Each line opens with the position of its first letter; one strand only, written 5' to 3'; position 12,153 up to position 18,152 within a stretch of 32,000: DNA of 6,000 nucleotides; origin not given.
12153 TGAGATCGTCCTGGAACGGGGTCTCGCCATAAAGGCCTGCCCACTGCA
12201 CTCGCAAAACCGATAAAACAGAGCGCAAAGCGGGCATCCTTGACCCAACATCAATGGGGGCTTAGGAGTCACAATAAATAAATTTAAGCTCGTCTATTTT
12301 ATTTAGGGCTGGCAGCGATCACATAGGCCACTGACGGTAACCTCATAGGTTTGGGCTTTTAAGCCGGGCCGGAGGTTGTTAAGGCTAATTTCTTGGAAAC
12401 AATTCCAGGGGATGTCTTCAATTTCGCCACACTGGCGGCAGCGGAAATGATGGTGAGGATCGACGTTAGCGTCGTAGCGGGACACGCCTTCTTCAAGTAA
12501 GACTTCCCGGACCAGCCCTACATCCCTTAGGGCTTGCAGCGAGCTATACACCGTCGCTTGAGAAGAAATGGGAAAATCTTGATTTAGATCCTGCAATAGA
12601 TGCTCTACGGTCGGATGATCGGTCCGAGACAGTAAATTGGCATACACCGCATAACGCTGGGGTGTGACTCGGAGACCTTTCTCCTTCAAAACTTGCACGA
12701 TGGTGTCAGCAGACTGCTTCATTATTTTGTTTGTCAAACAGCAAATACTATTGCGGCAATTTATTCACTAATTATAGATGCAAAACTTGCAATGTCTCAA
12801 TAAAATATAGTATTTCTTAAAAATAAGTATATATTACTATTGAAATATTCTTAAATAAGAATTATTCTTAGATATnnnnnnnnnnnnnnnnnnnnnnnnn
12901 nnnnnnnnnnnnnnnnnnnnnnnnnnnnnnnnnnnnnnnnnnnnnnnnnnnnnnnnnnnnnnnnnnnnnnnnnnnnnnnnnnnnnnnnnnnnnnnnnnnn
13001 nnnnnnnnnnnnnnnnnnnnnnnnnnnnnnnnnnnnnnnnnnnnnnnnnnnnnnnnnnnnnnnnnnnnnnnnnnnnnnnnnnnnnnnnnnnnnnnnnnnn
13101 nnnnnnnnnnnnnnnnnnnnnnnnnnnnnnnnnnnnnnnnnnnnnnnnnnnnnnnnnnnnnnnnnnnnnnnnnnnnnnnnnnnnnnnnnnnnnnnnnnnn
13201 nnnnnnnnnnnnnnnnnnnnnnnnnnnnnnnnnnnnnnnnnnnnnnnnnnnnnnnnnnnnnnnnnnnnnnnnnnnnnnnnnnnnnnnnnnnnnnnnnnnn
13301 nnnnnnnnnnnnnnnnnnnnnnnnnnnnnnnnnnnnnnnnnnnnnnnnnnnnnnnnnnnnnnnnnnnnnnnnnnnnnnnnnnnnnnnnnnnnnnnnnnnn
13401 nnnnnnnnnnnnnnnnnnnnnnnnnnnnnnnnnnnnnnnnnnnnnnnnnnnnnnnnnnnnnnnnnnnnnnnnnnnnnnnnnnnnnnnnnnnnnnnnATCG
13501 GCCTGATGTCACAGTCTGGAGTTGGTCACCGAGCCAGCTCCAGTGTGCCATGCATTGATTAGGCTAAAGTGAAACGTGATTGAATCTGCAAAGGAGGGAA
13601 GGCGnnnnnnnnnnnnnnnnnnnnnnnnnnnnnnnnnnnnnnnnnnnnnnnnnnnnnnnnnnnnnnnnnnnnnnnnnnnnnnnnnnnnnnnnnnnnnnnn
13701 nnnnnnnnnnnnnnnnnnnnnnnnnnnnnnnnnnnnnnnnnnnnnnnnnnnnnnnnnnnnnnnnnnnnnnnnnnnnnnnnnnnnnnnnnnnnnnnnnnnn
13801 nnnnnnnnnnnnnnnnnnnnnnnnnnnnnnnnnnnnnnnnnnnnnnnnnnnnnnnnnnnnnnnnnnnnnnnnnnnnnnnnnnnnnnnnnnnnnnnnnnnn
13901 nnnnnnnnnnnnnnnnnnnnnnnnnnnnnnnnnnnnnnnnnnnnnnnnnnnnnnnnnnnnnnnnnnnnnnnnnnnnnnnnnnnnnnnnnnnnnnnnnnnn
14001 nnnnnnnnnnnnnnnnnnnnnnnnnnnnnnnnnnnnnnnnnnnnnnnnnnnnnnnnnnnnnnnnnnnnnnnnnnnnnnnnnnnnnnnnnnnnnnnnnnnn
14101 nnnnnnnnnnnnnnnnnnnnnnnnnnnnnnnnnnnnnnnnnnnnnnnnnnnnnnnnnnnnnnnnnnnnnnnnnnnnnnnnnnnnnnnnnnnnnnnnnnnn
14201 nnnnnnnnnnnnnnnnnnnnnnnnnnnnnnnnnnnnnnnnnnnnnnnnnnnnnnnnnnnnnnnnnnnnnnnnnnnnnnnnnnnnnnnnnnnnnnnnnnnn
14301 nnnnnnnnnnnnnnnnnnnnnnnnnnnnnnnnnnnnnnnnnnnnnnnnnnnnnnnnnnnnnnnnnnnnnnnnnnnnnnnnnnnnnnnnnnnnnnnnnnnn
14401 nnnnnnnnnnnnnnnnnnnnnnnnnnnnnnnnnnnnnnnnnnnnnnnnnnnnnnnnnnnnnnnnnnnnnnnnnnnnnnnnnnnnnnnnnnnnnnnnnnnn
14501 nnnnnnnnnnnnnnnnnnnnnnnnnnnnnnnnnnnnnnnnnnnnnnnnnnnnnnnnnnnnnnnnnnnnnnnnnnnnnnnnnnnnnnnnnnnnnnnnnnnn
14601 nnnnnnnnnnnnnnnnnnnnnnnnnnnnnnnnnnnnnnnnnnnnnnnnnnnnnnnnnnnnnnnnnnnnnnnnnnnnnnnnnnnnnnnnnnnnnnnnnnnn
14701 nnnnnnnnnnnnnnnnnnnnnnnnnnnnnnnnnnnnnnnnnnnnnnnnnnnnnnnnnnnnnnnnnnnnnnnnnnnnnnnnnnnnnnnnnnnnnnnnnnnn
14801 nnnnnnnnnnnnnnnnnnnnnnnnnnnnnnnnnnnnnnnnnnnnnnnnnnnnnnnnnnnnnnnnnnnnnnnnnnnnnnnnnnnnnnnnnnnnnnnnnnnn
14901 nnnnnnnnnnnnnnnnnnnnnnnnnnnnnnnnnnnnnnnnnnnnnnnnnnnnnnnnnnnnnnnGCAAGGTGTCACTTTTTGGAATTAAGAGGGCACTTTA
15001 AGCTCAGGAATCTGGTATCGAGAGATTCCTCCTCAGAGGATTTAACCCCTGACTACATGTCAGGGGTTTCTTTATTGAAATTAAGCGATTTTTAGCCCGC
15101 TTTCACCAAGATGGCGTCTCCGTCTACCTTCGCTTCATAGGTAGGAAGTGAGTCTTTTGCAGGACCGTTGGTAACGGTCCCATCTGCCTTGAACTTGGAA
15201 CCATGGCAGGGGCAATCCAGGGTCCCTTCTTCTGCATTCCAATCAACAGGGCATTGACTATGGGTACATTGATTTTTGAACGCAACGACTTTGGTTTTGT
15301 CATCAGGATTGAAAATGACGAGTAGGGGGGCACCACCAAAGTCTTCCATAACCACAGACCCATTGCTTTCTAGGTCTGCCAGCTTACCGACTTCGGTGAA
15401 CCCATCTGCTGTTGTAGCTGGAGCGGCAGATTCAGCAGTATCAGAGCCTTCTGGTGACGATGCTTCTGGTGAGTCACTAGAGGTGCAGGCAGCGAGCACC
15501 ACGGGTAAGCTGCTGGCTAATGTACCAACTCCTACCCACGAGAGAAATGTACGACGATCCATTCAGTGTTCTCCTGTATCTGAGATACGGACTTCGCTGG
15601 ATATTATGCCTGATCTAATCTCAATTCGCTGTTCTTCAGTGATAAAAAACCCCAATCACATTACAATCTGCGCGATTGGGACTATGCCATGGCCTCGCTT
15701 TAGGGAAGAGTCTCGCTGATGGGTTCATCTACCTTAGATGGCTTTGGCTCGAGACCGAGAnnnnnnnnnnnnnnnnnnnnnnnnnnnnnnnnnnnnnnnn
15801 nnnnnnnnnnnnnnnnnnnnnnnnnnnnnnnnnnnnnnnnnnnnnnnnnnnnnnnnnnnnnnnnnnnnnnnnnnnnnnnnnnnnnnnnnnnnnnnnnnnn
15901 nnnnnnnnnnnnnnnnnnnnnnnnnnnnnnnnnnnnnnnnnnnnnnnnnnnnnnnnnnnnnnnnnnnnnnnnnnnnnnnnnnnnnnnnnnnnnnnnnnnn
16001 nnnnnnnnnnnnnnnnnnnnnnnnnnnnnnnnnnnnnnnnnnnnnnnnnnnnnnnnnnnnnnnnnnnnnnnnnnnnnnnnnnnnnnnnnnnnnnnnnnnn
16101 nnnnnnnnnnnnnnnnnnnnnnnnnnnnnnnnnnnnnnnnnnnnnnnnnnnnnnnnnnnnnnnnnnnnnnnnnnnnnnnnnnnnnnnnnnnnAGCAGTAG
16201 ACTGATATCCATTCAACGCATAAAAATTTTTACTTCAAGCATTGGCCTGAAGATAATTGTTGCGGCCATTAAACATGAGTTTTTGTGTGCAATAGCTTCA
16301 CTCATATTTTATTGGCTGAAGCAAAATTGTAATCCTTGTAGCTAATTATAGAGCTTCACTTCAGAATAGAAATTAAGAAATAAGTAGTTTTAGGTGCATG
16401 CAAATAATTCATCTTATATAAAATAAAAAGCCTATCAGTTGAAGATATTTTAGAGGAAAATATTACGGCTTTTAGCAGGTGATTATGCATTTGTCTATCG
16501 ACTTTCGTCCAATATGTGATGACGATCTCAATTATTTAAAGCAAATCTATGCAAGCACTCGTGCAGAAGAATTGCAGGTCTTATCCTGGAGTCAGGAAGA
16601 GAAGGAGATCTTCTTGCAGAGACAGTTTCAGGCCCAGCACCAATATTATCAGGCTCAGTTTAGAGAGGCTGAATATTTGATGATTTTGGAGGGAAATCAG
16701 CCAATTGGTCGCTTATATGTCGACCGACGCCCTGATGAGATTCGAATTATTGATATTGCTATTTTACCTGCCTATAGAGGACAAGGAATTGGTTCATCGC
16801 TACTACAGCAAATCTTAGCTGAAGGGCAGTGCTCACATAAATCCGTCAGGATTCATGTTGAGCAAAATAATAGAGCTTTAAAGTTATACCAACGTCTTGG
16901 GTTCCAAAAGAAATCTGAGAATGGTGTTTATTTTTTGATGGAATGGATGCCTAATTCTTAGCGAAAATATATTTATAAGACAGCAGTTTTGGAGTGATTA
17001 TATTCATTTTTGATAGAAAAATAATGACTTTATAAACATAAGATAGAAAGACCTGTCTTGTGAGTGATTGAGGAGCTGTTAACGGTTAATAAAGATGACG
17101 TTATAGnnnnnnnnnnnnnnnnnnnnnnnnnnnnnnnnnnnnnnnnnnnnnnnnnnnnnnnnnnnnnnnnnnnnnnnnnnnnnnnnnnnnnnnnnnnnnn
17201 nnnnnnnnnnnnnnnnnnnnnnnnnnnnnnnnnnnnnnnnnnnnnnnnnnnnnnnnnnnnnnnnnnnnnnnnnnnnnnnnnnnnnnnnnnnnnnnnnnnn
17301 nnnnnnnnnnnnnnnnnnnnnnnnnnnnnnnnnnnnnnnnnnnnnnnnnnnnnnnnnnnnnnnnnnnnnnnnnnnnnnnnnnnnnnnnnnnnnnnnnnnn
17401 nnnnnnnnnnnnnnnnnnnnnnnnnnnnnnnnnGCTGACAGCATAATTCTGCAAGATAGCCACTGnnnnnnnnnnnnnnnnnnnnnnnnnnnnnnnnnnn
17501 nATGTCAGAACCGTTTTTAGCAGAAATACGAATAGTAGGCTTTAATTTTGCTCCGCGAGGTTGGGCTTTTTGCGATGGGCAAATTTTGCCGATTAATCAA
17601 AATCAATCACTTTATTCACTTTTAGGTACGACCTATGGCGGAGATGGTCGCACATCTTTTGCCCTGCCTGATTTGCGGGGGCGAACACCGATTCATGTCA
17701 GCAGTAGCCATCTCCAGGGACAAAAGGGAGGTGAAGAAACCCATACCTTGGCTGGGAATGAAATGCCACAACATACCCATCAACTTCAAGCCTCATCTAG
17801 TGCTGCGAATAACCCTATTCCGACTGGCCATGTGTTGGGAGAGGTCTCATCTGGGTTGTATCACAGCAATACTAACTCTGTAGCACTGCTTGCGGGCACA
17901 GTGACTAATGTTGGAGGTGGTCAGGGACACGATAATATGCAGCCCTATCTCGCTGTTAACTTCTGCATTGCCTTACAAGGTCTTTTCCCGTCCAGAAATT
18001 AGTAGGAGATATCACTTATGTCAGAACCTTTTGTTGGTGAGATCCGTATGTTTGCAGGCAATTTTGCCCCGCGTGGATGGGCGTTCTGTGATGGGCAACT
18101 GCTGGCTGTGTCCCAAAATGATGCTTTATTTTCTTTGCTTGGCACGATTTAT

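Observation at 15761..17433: Paralogous small proteins, one with a twin-arginine signal and one without, bracket a GNAT directly upstream of the tail-collar triad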

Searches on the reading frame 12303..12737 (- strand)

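Call 84: search_protein_families(library=pfam, proteins=[window:12303-12737:-], max_evalue=0.0001)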
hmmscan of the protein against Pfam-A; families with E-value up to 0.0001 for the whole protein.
window:12303-12737:- (144 aa): 1 family
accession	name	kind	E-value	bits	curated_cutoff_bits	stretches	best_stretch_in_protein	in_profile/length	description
PF01475.25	FUR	-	2e-23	83.3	23.1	1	19-133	1-118/121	Ferric uptake regulator family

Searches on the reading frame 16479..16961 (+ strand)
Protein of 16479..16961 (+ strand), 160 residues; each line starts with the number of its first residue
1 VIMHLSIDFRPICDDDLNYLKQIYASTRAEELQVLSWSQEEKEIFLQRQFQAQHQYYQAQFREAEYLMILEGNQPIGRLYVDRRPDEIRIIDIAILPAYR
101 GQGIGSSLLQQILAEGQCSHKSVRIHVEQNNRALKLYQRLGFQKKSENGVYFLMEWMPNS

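Call 5: search_protein_families(library=pfam, proteins=[window:16479-16961:+], max_evalue=1)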
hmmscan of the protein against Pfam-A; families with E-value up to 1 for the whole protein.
window:16479-16961:+ (160 aa): 11 families
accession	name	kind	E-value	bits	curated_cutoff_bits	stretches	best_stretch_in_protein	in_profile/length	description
PF00583.31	Acetyltransf_1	-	1.7e-16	61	20.7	1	38-142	8-116/116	Acetyltransferase (GNAT) family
PF13508.13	Acetyltransf_7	-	5.3e-15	56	27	1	65-144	4-84/84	Acetyltransferase (GNAT) domain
PF13673.13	Acetyltransf_10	-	3.2e-13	50.2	23.6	1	38-148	6-113/128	Acetyltransferase (GNAT) domain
PF13302.13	Acetyltransf_3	-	1.9e-07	32.3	25.4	1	9-143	4-138/138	Acetyltransferase (GNAT) domain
PF08445.16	FR47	-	1.1e-06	29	22.1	1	89-147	23-82/86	FR47-like protein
PF14542.12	Acetyltransf_CG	-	0.00018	22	30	1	74-124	10-61/80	GCN5-related N-acetyl-transferase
PF12746.13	GNAT_acetyltran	-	0.0048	17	26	1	49-151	142-243/243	GNAT acetyltransferase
PF17013.11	Acetyltransf_15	-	0.037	13.9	35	1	86-144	71-138/210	Putative acetyl-transferase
PF10187.15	FAM192A_Fyv6_N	-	0.054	14.1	20.2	1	4-44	62-102/104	FAM192A/Fyv6, N-terminal domain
PF13523.12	Acetyltransf_8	-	0.057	13.5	27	1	75-147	68-142/145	Acetyltransferase (GNAT) domain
PF18014.7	Acetyltransf_18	-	0.19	11.9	22.7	1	107-147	65-104/124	Acetyltransferase (GNAT) domain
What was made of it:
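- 16479..16961 (+): GNAT acetyltransferase, 160 aa from the GTG start (ATG two codons later). PF00583 E 1.7e-16 (call 5).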

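Call 33: search_protein_families(library=ncbifam, proteins=[window:16479-16961:+], max_evalue=0.01)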
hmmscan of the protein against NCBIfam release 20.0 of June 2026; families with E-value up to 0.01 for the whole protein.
window:16479-16961:+ (160 aa): 18 families
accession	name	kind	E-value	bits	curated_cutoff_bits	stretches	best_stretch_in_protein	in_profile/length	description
TIGR01575.1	rimI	equivalog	3.8e-15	56.2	86.4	1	43-151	11-121/132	ribosomal protein S18-alanine N-acetyltransferase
TIGR03448.1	mycothiol_MshD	equivalog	7.6e-07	28.7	163.1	1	58-117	40-101/294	mycothiol synthase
NF007025.1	PRK09491.1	equivalog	1.7e-06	28.1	173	1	86-147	61-124/145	ribosomal protein S18-alanine N-acetyltransferase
NF007807.0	PRK10514.1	equivalog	5.6e-06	26.3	134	1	69-146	56-126/147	acetyltransferase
NF040503.1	resist_ArsN1a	equivalog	8.7e-06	25.6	170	1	91-144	80-135/159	arsinothricin resistance N-acetyltransferase ArsN1 family A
NF053587.1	SpmdActasePaiA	equivalog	1.8e-05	24.5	250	1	7-151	3-156/172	spermidine/spermine N(1)-acetyltransferase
TIGR03585.1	PseH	equivalog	6.5e-05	23.1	93.1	1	63-146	50-137/156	UDP-4-amino-4,6-dideoxy-N-acetyl-beta-L-altrosamine N-acetyltransferase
NF002959.0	PRK03624.1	equivalog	0.00031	20.5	124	1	93-145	78-132/147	GNAT family acetyltransferase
TIGR02406.1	ectoine_EctA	equivalog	0.00063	19.8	120.6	1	82-145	61-126/157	diaminobutyrate acetyltransferase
NF033083.0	AAC_3_I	equivalog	0.00065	19.9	200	1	82-144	72-136/145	AAC(3)-I family aminoglycoside N-acetyltransferase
NF049894.1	CG3035_N_ac_Glu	equivalog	0.0013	18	280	1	73-145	215-292/300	N-acetylglutamate synthase, CG3035 family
NF011709.0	PRK15130.1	equivalog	0.0024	17.7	218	1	4-147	4-145/186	spermidine N1-acetyltransferase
NF000360.1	sat4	exception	0.0029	17.7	380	1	89-147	98-158/180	streptothricin N-acetyltransferase Sat4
NF008212.0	PRK10975.1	equivalog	0.003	17.4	219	1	87-145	163-223/232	dTDP-4-amino-4,6-dideoxy-D-galactose acyltransferase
NF007853.0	PRK10562.1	equivalog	0.0031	17.7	125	0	95-145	76-123/146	N-acetyltransferase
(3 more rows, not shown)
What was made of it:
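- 16479..16961 (+): The best NCBIfam match is RimI at 56 bits, below the 86-bit cut-off (call 33).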

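Call 37: search_protein_families(library=phrogs, proteins=[window:16479-16961:+], max_evalue=0.01)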
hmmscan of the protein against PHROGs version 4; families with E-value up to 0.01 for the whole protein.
window:16479-16961:+ (160 aa): 6 families
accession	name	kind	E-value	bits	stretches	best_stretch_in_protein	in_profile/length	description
phrog_1249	-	other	3.7e-14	53.9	1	7-148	8-152/180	acetyltransferase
phrog_3810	-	other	4.1e-12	47.3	1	12-146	6-146/155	acetyltransferase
phrog_21214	-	other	2.6e-06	28.5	1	68-143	57-123/129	acetyltransferase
phrog_8663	-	unknown function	8.4e-06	26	1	62-146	193-279/314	-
phrog_11143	-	unknown function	8.3e-05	22.7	1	50-134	218-303/357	-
phrog_7861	-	other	0.0052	17.4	0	89-144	55-109/159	acetyltransferase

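Call 61: search_protein_families(library=padloc, proteins=[window:16479-16961:+], max_evalue=0.01)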
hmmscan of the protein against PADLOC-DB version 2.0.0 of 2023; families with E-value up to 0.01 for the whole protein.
window:16479-16961:+ (160 aa): 0 families

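Call 72: search_solved_structures(query=window:16479-16961:+, max_evalue=0.001)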
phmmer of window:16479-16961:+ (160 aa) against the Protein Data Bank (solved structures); distinct sequences matched with E-value up to 0.001: 19.
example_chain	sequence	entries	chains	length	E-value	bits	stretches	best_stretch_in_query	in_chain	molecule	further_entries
7wx5_A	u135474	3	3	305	2.2e-11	47.2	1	27-144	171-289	N-acetyltransferase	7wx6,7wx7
6wqb_A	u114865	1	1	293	1.9e-10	44.3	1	60-146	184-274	N-terminal acetyltransferase, GNAT family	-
6wqc_A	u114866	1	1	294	1.9e-10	44.2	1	60-146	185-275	N-terminal acetyltransferase, GNAT family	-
3owc_A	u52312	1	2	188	2.6e-06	30.8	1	73-145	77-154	Probable acetyltransferase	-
2bei_A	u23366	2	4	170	3.9e-06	30.2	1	87-148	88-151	Diamine acetyltransferase 2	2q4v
6yzz_A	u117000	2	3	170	1e-05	28.9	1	88-145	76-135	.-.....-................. 50 | Acyl-CoA N-acyltransferases (NAT) superfamily protein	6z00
2atr_A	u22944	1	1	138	1.4e-05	28.4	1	66-145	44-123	acetyltransferase, GNAT family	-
2fl4_A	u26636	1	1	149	1.5e-05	28.3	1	41-156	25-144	spermine/spermidine acetyltransferase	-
9dsb_A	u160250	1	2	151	1.6e-05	28.3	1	33-156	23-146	Spermine/spermidine acetyltransferase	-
4m85_A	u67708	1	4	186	2.9e-05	27.4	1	82-148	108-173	N-acetyltransferase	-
9cr5_A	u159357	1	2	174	3.2e-05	27.3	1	71-144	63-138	Acetyltransferase PA2271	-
2ge3_A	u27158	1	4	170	7.7e-05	26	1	91-145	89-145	probable acetyltransferase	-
9mto_A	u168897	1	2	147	0.00011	25.5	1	61-142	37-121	[Ribosomal protein bS18]-alanine N-acetyltransferase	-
3c26_A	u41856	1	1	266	0.00013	25.3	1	67-152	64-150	Putative acetyltransferase Ta0821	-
3ld2_A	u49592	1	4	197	0.00018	24.9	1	70-147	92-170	Putative acetyltransferase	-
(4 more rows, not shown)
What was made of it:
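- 16479..16961 (+): The closest solved structures are N-terminal acetyltransferases (call 72).
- Closest known: Bacterial and eukaryotic N-terminal acetyltransferases. Same: These are the best sequence matches of the cassette GNAT (calls 33, 72).
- The nearest relatives are N-terminal acetyltransferases (calls 33, 72).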

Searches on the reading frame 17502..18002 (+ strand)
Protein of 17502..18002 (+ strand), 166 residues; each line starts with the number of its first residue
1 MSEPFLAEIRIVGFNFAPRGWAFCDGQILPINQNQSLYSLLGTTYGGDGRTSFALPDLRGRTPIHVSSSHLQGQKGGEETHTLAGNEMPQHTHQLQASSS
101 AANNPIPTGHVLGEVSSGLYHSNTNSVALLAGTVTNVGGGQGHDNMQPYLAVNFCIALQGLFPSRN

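Call 5: search_protein_families(library=pfam, proteins=[window:17502-18002:+], max_evalue=1)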
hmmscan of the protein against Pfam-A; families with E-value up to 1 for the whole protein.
window:17502-18002:+ (166 aa): 2 families
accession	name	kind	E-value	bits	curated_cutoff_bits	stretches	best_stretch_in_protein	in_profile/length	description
PF07484.17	Collar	-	5e-29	100.5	24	1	8-63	2-57/57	Phage Tail Collar Domain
PF21939.1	Gp10_C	-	3.8e-06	28.3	27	1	60-153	50-134/139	Baseplate structural protein Gp10, C-terminal domain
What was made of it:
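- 17502..18002 (+): Collar subunit 1 (orthology group 'L', N-terminus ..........). PF07484 E 5e-29 and a weak Gp10_C match (call 5).
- Checked: Three tandem PF07484 Collar genes follow at 17502-18002, 18018-18536 and 18547-19065 (call 5).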

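Call 33: search_protein_families(library=ncbifam, proteins=[window:17502-18002:+], max_evalue=0.01)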
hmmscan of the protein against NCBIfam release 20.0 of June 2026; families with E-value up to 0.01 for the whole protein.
window:17502-18002:+ (166 aa): 0 families

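Call 37: search_protein_families(library=phrogs, proteins=[window:17502-18002:+], max_evalue=0.01)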
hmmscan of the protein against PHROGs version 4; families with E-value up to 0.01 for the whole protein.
window:17502-18002:+ (166 aa): 17 families
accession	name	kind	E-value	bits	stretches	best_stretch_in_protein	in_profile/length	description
phrog_9116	-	tail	1.4e-26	94.3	1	7-158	62-211/455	tail protein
phrog_8469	-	tail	4.1e-17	63.4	2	16-102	143-204/303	tail fiber protein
phrog_8763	-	tail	7.9e-17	61.7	1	17-158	561-748/1024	tail protein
phrog_24267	-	unknown function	4.5e-10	40.6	1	72-152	188-259/266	-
phrog_1858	-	tail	6.9e-06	25.3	1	16-126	150-265/1018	tail fiber protein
phrog_5795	-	tail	1.5e-05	24.4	1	18-152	408-536/968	tail protein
phrog_31611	-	tail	1.6e-05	25.2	1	35-100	195-261/385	tail collar protein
phrog_6256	-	tail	3.3e-05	24.1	1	17-133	302-409/686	tail fiber protein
phrog_2097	-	tail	3.3e-05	23.8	1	17-124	399-480/644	tail fiber protein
phrog_19618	-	tail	0.00013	22.1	1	16-95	148-233/387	tail collar protein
phrog_25747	-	tail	0.00019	20.5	1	14-62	688-737/901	tail fiber protein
phrog_4591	-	tail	0.00068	20.2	1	18-77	29-100/429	short tail fiber protein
phrog_6465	-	tail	0.0008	20.1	0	72-153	173-275/281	tail protein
phrog_12846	-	tail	0.0016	18.4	1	17-101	168-244/552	tail fiber protein; Ig-domain containing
phrog_14307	-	unknown function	0.0018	19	1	17-100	61-133/137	-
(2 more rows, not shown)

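Call 61: search_protein_families(library=padloc, proteins=[window:17502-18002:+], max_evalue=0.01)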
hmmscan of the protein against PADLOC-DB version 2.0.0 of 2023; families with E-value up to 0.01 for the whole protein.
window:17502-18002:+ (166 aa): 0 families
